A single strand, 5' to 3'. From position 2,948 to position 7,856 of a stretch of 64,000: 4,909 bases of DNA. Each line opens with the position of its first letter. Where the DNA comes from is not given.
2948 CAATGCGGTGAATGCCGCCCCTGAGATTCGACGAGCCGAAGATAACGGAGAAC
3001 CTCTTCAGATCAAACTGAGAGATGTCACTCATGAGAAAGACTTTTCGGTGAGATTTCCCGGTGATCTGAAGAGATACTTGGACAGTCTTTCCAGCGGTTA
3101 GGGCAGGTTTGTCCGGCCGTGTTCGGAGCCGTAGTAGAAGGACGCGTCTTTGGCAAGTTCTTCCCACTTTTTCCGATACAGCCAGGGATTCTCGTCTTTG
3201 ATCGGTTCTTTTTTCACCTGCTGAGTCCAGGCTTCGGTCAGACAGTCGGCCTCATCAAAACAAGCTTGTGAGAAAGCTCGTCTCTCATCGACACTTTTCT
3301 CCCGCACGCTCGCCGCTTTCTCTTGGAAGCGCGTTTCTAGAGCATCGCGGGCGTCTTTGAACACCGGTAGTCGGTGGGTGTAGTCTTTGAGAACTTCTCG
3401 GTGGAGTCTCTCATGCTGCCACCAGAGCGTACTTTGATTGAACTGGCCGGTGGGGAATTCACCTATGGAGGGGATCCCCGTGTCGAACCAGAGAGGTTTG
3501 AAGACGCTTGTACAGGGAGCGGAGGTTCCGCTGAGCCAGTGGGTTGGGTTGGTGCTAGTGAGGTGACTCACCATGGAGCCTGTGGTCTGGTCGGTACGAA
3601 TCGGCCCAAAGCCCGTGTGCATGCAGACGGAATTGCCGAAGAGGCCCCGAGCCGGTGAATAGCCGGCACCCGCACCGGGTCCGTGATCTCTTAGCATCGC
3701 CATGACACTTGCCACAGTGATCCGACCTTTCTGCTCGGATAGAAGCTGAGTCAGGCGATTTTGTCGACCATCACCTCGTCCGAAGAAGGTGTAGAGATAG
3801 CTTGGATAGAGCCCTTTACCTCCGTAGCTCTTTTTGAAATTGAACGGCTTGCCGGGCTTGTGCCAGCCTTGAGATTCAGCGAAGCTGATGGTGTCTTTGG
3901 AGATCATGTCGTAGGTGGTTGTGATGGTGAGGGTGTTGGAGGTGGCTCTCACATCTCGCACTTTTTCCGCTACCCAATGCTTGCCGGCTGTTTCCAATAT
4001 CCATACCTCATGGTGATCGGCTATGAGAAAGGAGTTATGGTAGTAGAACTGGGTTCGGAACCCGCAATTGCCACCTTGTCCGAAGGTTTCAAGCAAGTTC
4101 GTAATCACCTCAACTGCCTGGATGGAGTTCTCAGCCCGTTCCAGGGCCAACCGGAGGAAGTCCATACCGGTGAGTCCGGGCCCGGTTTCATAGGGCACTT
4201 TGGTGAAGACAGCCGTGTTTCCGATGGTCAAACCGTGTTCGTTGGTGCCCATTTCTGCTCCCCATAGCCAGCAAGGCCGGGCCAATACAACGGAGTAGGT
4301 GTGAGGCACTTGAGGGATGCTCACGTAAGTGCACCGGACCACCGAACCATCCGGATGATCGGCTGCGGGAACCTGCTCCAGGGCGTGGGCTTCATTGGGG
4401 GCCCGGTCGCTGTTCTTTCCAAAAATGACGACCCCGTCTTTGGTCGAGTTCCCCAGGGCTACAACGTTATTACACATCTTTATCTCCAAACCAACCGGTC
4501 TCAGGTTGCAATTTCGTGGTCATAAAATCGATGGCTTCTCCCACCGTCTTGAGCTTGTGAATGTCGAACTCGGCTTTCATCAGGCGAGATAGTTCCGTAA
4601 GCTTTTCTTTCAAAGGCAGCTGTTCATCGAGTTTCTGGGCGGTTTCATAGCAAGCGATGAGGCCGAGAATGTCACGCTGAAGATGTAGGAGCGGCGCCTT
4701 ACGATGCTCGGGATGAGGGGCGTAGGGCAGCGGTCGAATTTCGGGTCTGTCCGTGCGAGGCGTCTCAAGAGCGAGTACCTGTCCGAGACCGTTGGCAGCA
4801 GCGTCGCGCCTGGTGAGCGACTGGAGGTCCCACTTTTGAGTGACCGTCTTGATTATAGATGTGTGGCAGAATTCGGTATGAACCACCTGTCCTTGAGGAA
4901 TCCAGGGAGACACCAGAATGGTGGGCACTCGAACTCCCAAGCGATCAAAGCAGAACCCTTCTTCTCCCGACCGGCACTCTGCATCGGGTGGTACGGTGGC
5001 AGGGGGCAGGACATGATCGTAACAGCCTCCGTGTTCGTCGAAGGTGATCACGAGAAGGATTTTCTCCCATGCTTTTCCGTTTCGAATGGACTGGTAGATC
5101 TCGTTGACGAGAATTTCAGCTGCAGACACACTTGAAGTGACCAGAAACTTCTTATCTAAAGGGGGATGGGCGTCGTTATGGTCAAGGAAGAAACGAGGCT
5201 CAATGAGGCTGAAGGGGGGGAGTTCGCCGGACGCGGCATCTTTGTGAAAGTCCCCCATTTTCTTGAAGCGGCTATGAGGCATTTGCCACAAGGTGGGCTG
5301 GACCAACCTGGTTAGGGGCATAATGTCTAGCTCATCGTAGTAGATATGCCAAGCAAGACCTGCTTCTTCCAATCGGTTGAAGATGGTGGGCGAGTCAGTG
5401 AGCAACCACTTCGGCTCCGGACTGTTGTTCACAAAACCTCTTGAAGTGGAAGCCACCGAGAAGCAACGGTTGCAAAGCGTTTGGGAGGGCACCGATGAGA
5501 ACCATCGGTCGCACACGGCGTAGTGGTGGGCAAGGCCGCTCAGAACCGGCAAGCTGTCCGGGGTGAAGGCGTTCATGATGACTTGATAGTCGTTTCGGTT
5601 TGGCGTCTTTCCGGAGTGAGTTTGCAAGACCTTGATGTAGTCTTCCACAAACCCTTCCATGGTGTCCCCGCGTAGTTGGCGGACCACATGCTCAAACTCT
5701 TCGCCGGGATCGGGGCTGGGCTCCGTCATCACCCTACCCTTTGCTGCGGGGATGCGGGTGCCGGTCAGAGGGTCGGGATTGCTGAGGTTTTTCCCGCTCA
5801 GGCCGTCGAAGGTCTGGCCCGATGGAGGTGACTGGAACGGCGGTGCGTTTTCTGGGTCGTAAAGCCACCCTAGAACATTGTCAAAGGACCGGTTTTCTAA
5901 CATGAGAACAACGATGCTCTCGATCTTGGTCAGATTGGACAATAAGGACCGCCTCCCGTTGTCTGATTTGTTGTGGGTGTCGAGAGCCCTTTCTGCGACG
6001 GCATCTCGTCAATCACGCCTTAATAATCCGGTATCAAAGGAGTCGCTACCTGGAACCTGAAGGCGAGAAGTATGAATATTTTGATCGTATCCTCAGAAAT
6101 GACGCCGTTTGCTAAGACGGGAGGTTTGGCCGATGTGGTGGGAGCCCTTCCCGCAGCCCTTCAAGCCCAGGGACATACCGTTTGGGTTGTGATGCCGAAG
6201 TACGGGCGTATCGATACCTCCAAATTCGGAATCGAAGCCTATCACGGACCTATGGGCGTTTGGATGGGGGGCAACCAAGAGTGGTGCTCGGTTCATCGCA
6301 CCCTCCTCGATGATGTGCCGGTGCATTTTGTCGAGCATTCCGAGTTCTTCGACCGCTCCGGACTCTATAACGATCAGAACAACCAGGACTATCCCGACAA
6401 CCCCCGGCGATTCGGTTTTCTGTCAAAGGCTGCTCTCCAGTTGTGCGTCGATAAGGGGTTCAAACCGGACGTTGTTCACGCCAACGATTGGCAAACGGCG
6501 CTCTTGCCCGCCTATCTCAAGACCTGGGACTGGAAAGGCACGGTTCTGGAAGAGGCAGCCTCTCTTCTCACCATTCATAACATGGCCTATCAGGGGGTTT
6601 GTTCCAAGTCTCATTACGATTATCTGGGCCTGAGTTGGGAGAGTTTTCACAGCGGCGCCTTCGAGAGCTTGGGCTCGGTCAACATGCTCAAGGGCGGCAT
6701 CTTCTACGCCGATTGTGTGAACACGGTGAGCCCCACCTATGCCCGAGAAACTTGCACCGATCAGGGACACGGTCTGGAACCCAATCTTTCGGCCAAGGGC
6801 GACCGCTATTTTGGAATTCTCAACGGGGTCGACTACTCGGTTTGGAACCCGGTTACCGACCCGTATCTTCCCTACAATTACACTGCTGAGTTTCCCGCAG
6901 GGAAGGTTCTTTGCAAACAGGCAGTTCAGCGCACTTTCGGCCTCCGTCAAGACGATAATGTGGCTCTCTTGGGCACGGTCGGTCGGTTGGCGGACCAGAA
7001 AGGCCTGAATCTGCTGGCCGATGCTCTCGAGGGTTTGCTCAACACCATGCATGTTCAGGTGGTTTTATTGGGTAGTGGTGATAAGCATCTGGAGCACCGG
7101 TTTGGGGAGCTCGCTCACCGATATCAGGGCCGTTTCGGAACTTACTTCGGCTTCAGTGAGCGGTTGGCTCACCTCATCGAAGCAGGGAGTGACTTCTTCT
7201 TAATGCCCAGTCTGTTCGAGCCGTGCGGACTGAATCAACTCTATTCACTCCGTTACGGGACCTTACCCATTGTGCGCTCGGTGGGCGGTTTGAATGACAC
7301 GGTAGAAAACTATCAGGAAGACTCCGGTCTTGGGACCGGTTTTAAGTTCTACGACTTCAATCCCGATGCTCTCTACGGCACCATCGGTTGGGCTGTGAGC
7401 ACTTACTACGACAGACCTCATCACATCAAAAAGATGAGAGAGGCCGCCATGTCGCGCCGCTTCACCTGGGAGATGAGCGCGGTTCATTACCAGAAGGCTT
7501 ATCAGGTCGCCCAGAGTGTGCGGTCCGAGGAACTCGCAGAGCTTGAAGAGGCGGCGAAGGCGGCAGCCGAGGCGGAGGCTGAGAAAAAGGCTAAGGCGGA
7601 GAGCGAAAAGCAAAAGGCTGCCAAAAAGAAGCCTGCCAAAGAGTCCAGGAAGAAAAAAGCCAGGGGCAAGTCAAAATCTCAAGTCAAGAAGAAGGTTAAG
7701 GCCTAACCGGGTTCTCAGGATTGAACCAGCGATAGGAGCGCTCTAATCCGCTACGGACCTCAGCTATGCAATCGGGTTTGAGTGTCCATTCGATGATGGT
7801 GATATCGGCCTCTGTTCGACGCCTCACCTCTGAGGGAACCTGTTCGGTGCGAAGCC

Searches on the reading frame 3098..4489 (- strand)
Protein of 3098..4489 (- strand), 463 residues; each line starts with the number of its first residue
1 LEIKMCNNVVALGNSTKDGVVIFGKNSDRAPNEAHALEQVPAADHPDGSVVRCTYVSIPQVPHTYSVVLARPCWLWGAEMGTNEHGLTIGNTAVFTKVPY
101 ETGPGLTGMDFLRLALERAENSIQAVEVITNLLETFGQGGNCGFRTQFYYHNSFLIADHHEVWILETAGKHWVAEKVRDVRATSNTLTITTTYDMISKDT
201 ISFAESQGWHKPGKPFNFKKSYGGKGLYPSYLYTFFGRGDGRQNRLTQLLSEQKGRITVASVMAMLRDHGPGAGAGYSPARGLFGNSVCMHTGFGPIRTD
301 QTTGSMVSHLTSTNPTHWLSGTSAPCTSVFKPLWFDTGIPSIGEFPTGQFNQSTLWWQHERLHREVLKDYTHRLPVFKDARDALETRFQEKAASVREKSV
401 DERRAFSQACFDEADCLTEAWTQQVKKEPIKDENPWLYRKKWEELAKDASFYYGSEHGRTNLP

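Call 45: search_protein_families(library=pfam, proteins=[window:3098-4489:-], max_evalue=0.0001)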
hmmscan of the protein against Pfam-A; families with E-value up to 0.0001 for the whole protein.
window:3098-4489:- (463 aa): 2 families
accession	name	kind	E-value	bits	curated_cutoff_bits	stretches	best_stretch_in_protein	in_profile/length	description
PF03577.20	Peptidase_C69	-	3.1e-14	53.2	23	1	79-225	80-233/402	Peptidase family C69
PF03417.21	AAT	-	2.1e-05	24.7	23.2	1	17-132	4-97/225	Acyl-coenzyme A:6-aminopenicillanic acid acyl-transferase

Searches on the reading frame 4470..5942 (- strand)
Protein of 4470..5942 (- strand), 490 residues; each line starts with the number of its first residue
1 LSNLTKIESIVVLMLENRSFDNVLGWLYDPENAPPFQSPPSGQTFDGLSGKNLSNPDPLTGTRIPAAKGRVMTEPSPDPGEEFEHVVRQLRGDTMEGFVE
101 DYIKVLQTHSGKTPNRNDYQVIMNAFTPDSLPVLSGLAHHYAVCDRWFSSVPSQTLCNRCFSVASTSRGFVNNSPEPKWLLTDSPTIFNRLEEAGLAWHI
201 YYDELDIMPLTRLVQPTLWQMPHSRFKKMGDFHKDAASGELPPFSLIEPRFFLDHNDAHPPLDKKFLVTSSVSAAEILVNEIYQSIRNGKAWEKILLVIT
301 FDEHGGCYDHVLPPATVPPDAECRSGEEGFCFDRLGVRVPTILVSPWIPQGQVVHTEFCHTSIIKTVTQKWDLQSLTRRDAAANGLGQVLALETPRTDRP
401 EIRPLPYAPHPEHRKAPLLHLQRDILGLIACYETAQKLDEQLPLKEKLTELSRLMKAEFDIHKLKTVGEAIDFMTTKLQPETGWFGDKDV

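Call 45: search_protein_families(library=pfam, proteins=[window:4470-5942:-], max_evalue=0.0001)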
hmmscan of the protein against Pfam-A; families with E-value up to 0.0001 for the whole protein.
window:4470-5942:- (490 aa): 1 family
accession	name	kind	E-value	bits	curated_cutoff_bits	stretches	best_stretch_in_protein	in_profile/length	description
PF04185.19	Phosphoesterase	-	9.3e-68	229.4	23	1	7-373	1-355/356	Phosphoesterase family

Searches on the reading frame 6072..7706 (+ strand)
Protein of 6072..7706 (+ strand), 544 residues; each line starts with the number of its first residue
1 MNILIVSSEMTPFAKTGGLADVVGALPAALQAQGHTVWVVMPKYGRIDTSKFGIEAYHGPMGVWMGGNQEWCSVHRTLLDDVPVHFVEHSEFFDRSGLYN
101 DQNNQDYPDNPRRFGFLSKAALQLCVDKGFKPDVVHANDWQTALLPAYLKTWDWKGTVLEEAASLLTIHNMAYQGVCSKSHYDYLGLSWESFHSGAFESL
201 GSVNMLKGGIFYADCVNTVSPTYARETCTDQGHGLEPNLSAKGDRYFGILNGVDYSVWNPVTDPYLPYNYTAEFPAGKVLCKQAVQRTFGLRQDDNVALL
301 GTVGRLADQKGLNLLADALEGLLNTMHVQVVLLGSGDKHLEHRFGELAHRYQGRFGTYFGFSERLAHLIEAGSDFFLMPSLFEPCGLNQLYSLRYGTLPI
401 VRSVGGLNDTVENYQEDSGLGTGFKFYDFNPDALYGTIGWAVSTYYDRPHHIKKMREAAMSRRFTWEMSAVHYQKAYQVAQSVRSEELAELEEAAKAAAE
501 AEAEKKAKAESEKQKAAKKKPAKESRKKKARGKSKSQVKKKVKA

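Call 45: search_protein_families(library=pfam, proteins=[window:6072-7706:+], max_evalue=0.0001)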
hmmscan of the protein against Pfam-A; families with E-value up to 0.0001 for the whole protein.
window:6072-7706:+ (544 aa): 5 families
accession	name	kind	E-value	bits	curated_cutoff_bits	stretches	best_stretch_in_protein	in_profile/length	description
PF08323.17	Glyco_transf_5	-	6.2e-82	275.3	22.7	1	2-239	1-237/239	Starch synthase catalytic domain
PF00534.26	Glycos_transf_1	-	9.8e-14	51.7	26.4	1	294-447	12-160/172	Glycosyl transferases group 1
PF13692.12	Glyco_trans_1_4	-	7.9e-10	39.6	27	1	300-434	4-132/142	Glycosyl transferases group 1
PF13439.12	Glyco_transf_4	-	8.1e-06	26.4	28.5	0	17-228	2-149/170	Glycosyltransferase Family 4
PF13579.12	Glyco_trans_4_4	-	3.1e-05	24.8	29.7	0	17-171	1-104/158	Glycosyl transferase 4-like domain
